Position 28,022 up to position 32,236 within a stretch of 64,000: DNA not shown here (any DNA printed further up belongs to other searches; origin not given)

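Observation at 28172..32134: Four-module STAND protein: ParA-like + TIR-like + NB-ARC + TPR in one 1320-aa chain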

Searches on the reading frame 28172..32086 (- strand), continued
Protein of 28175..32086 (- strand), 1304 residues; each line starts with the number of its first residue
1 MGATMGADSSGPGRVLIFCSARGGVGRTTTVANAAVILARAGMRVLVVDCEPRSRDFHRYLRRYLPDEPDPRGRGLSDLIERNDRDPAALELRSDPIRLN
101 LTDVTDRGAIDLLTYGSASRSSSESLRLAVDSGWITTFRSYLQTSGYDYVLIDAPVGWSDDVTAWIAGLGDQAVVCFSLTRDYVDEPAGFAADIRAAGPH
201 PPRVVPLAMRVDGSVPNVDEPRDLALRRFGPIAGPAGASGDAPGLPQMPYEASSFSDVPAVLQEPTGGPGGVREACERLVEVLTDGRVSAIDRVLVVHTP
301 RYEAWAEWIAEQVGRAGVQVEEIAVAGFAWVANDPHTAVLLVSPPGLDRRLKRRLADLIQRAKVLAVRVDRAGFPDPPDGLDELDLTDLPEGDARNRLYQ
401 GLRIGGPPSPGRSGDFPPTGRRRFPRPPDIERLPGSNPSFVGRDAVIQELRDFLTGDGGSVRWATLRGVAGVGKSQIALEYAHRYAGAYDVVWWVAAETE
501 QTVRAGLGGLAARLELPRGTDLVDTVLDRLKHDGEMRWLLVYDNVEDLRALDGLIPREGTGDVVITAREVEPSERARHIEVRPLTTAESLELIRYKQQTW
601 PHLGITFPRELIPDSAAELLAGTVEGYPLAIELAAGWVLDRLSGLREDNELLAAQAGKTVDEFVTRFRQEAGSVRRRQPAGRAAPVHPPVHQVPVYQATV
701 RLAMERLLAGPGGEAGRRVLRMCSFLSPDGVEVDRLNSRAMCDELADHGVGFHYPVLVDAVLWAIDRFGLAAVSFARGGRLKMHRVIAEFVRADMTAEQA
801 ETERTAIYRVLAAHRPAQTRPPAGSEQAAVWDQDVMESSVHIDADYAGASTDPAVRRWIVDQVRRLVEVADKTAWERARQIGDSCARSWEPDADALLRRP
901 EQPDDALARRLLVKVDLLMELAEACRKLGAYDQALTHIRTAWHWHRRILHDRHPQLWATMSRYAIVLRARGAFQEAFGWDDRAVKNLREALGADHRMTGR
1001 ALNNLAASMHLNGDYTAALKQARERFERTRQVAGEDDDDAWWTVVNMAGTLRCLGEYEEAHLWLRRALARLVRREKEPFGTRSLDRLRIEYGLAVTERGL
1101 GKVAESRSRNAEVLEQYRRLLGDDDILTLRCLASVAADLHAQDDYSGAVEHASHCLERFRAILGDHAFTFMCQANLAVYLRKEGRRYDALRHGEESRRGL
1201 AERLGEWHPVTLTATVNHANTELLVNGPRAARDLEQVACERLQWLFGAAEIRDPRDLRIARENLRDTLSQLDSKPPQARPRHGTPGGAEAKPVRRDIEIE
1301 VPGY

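Call 43: find_encoding_contigs(protein=P0156, flank=8000, max_places=1)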
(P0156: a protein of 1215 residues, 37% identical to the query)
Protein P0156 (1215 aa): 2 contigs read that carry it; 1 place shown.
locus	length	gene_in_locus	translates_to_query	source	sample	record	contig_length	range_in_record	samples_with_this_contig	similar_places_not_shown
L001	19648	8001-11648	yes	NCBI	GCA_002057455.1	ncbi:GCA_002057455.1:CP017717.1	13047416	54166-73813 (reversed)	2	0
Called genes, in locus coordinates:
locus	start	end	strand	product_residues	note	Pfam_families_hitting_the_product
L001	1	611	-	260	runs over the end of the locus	PF13489:Methyltransf_23, PF13649:Methyltransf_25, PF13847:Methyltransf_31 (weak), PF08241:Methyltransf_11, PF08242:Methyltransf_12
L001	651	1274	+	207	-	PF04234:CopC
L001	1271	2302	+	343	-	PF05425:CopD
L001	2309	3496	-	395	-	-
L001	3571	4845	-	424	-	PF00067:p450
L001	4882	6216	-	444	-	-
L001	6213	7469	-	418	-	PF04055:Radical_SAM, PF13353:Fer4_12 (weak)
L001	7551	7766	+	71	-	PF27839:FxSxx-COOH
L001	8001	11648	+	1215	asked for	PF13374:TPR_10 (faint), PF13424:TPR_12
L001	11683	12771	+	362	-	-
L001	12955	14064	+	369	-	-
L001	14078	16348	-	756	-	-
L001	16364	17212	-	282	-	PF13401:AAA_22 (faint)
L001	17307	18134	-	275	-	-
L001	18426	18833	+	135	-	PF03061:4HBT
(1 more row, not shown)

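Call 44: find_encoding_contigs(protein=P0155, flank=8000, max_places=1)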
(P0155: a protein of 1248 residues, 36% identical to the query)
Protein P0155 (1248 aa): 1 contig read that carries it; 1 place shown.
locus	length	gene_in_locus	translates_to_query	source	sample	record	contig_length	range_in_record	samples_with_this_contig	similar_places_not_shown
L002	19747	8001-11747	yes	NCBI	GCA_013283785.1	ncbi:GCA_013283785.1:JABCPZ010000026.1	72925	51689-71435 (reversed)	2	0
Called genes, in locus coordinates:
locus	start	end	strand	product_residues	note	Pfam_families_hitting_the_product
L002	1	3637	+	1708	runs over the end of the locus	PF24517:CBM96, PF13385:Laminin_G_3, PF00041:fn3 (weak)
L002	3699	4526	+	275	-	-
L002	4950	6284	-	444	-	-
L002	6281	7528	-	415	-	PF04055:Radical_SAM, PF13353:Fer4_12 (weak)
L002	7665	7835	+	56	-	PF27839:FxSxx-COOH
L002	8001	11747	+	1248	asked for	PF25199:nSTAND_NTPase5 (faint), PF00931:NB-ARC (weak), PF13191:AAA_16 (weak), PF13374:TPR_10 (faint), PF13424:TPR_12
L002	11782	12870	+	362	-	-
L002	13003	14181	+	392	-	-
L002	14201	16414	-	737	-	-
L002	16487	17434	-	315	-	-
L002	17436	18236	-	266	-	-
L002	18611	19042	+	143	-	PF12680:SnoaL_2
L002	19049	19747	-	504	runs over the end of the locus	PF00196:GerE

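Call 54: find_encoding_contigs(protein=P0162, flank=8000, max_places=1)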
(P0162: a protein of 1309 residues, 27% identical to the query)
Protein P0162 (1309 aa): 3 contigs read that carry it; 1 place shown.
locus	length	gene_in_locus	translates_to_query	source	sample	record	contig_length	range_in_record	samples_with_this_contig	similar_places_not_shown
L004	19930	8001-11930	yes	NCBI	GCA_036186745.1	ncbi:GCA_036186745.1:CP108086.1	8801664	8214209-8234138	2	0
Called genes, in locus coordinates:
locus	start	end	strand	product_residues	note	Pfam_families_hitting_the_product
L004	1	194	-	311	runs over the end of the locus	PF00696:AA_kinase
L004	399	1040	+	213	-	PF06736:TMEM175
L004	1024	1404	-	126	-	PF02661:Fic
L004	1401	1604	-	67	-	PF01402:RHH_1 (weak)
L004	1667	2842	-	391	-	PF00155:Aminotran_1_2, PF01212:Beta_elim_lyase (weak), PF00266:Aminotran_5, PF01041:DegT_DnrJ_EryC1 (weak), PF01053:Cys_Met_Meta_PP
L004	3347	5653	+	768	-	PF25000:DUF7779, PF24885:TPR_NPHP3, PF13424:TPR_12, PF13374:TPR_10, PF13424:TPR_12, PF13374:TPR_10, PF13424:TPR_12, PF13374:TPR_10, +7 more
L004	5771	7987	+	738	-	PF04055:Radical_SAM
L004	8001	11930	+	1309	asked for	PF13676:TIR_2, PF00931:NB-ARC, PF25000:DUF7779, PF13424:TPR_12, PF13374:TPR_10, PF13424:TPR_12, PF13374:TPR_10, PF13424:TPR_12, +2 more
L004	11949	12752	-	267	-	PF00561:Abhydrolase_1, PF12697:Abhydrolase_6, PF12146:Hydrolase_4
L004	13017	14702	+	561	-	PF02254:TrkA_N, PF02026:RyR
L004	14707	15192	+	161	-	-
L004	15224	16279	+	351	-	PF04235:DUF418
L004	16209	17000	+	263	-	PF00795:CN_hydrolase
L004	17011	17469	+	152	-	-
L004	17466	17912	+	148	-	-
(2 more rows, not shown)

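Call 55: find_encoding_contigs(protein=P0195, flank=8000, max_places=1)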
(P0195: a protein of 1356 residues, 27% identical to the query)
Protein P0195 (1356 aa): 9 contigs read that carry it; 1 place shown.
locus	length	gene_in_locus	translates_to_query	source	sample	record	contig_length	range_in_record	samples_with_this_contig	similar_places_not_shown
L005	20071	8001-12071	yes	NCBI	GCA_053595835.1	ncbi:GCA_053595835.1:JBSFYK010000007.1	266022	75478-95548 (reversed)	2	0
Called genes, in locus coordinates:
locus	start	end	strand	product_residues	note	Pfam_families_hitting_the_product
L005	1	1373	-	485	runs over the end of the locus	PF00171:Aldedh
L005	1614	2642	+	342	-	PF00753:Lactamase_B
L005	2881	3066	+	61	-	-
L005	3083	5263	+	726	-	PF04055:Radical_SAM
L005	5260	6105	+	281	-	PF02522:Antibiotic_NAT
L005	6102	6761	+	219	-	PF13676:TIR_2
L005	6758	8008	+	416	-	-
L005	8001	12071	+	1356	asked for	PF01656:CbiA (faint), PF13676:TIR_2 (weak), PF13191:AAA_16 (weak), PF25000:DUF7779, PF13424:TPR_12, PF13374:TPR_10 (weak), PF13424:TPR_12, PF13374:TPR_10 (weak), +4 more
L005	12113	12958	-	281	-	PF00561:Abhydrolase_1, PF12146:Hydrolase_4 (faint)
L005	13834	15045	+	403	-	PF00432:Prenyltrans (weak), PF13243:SQHop_cyclase_C (weak)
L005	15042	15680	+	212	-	PF28005:SCO2322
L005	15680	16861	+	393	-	PF02361:CbiQ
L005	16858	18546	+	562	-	PF03193:RsgA_GTPase (faint), PF13476:AAA_23 (faint), PF13481:AAA_25 (faint), PF13555:AAA_29 (faint), PF00005:ABC_tran, PF13191:AAA_16 (weak), PF00005:ABC_tran, PF13304:AAA_21, +5 more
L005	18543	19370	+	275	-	PF12822:ECF_trnsprt (weak)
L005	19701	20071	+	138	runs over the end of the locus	PF01464:SLT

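Call 65: find_encoding_contigs(protein=P0154, flank=8000, max_places=1)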
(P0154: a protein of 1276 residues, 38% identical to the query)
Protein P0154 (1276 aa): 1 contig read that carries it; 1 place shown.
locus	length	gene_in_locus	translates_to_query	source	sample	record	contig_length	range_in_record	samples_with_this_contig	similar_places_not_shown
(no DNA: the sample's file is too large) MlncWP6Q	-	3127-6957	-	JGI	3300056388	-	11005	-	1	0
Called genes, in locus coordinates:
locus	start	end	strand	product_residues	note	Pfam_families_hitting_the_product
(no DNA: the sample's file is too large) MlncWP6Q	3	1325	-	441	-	?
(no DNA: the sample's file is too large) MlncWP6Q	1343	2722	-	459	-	PF04055:Radical_SAM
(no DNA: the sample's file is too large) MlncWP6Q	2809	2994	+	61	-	PF27839:FxSxx-COOH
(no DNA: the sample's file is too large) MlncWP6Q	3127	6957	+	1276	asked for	PF13374:TPR_10 (faint), PF13424:TPR_12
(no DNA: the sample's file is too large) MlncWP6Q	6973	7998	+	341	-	-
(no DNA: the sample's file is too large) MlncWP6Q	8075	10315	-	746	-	-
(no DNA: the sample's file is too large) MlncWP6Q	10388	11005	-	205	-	?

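Call 68: list_cluster_members(proteins=[window:28175-32086:-, window:28175-32074:-, window:32611-34011:+, window:27052-28107:-, window:35229-36200:+, window:40768-42462:+, window:38471-40663:-, window:23309-25564:+, window:22163-23293:+])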
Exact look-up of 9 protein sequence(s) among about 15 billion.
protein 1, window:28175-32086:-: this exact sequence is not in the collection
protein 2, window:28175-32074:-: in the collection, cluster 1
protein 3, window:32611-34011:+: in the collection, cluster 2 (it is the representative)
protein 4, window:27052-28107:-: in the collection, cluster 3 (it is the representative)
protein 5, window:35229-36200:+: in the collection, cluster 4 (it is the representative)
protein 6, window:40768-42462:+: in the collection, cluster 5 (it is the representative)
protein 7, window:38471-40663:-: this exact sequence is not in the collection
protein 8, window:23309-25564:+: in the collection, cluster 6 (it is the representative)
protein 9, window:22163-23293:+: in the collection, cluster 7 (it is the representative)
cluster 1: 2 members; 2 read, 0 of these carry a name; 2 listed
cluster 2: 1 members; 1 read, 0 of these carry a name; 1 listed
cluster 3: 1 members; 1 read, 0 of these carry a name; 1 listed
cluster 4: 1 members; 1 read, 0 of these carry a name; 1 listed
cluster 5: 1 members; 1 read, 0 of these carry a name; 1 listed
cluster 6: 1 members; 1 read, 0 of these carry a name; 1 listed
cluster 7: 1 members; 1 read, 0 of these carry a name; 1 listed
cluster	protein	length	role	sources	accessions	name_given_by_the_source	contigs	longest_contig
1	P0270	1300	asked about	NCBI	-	-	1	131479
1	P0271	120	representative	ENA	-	-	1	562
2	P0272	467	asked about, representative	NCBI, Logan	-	-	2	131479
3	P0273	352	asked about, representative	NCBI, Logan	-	-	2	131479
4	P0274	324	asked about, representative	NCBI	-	-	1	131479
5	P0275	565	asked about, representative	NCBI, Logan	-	-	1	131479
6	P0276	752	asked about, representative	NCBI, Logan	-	-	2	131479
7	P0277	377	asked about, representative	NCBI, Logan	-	-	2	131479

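Call 69: find_encoding_contigs(protein=window:28172-32074:-, flank=10000, max_places=2)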
Protein window:28172-32074:- (1300 aa): no gene with exactly this product is on record in the collection.
